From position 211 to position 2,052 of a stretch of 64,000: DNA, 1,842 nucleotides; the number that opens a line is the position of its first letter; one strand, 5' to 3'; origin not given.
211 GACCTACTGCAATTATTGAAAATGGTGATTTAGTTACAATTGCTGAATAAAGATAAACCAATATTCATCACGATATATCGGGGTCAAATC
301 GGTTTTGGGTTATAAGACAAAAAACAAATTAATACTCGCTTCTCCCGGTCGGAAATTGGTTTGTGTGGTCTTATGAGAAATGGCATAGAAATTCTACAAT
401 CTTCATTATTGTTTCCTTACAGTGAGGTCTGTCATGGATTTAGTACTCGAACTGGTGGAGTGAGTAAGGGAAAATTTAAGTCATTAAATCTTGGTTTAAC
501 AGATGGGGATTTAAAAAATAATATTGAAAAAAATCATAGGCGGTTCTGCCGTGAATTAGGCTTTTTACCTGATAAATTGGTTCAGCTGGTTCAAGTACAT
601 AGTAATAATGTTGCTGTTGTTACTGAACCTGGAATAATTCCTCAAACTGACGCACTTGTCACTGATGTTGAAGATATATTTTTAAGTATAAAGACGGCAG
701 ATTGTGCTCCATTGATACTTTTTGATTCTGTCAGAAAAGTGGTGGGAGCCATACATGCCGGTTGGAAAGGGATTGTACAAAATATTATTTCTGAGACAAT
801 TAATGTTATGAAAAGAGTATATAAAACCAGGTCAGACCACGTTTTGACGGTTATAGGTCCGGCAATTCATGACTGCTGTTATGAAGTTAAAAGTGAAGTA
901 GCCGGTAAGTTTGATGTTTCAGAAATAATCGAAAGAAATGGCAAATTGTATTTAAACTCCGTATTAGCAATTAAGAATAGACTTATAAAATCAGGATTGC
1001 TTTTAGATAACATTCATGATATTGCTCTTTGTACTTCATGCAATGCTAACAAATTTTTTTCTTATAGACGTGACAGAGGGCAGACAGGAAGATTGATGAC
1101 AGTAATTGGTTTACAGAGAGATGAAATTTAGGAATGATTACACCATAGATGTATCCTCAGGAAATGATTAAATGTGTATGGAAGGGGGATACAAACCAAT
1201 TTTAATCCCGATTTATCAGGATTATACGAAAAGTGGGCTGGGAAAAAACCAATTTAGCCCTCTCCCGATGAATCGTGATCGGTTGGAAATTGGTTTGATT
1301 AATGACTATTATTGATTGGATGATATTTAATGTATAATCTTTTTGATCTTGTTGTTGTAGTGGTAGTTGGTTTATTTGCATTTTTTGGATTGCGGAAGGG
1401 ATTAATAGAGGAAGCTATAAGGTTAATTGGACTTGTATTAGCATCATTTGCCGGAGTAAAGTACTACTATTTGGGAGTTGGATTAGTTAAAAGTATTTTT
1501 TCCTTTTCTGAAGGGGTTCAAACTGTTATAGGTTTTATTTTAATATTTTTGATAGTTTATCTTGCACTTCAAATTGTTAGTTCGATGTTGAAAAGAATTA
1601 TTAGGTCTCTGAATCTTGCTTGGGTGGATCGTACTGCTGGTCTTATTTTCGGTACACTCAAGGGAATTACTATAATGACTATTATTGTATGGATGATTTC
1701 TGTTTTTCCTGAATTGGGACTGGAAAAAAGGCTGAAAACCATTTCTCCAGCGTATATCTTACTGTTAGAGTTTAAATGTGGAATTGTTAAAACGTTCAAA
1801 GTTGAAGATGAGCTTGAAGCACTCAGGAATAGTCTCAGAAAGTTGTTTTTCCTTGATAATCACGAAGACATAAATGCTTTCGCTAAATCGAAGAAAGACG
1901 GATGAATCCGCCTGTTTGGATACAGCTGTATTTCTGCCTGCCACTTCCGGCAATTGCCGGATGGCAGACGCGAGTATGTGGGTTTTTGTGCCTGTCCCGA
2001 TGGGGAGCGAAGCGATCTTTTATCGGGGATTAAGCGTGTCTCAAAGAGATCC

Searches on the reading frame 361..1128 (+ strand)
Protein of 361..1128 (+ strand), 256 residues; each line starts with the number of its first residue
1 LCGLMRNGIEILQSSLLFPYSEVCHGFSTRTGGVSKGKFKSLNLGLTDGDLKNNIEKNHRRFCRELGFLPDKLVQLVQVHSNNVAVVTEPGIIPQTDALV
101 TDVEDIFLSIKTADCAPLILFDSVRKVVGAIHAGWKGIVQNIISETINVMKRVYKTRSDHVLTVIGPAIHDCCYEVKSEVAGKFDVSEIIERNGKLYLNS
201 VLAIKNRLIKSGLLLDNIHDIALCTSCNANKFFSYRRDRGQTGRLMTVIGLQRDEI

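Call 22: search_protein_families(library=pfam, proteins=[window:361-1128:+], max_evalue=0.0001)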
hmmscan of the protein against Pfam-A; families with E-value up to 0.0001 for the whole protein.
window:361-1128:+ (256 aa): 1 family
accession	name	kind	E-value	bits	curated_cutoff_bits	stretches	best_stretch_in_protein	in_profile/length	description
PF02578.20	Cu-oxidase_4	-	9.9e-72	241.6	22.9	1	28-249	1-237/238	Multi-copper polyphenol oxidoreductase laccase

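Call 82: find_encoding_contigs(protein=window:361-1128:+, flank=10000, max_places=2)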
Protein window:361-1128:+ (256 aa): no gene with exactly this product is on record in the collection.

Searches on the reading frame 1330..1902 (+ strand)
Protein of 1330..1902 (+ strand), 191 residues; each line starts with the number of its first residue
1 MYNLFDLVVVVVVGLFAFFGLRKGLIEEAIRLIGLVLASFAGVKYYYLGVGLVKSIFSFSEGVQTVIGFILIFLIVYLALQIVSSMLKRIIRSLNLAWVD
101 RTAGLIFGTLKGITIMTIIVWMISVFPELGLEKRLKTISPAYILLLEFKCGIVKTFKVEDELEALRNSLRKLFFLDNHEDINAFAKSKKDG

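Call 22: search_protein_families(library=pfam, proteins=[window:1330-1902:+], max_evalue=0.0001)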
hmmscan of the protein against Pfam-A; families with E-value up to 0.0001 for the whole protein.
window:1330-1902:+ (191 aa): 1 family
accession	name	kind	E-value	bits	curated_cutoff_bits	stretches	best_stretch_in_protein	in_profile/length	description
PF02674.22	Colicin_V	-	4.6e-25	88.7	29.3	1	5-128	1-123/144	Colicin V production protein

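Call 84: find_encoding_contigs(protein=window:1330-1902:+, flank=10000, max_places=2)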
Protein window:1330-1902:+ (191 aa): 7 contigs read that carry it; 2 places shown.
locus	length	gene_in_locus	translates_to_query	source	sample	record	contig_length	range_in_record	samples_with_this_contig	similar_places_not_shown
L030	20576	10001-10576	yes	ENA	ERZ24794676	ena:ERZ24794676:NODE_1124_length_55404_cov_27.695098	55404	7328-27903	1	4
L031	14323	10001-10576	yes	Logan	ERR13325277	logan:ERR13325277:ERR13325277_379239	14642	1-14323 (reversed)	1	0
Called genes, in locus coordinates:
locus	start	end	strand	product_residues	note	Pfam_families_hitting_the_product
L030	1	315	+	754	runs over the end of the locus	PF05226:CHASE2, PF00211:Guanylate_cyc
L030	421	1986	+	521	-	PF00072:Response_reg, PF08665:PglZ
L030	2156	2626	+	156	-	PF02367:TsaE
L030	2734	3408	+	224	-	PF00814:TsaD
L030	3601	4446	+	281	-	PF17848:Zn_ribbon_ACC, PF01039:Carboxyl_trans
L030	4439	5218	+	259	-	PF01975:SurE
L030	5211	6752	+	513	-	PF00117:GATase, PF07722:Peptidase_C26, PF02540:NAD_synthase, PF00958:GMP_synt_C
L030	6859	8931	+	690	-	PF13458:Peripla_BP_6, PF01094:ANF_receptor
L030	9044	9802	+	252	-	PF02578:Cu-oxidase_4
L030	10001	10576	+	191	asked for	PF02674:Colicin_V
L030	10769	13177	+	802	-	PF00488:MutS_V, PF01713:Smr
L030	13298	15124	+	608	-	PF01807:Zn_ribbon_DnaG, PF08275:DNAG_N, PF01751:Toprim, PF13155:Toprim_2, PF13662:Toprim_4, PF10410:DnaB_bind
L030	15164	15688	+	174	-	PF04191:PEMT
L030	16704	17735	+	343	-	-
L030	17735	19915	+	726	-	PF00041:fn3 (faint), PF17957:Big_7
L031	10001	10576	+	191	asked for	PF02674:Colicin_V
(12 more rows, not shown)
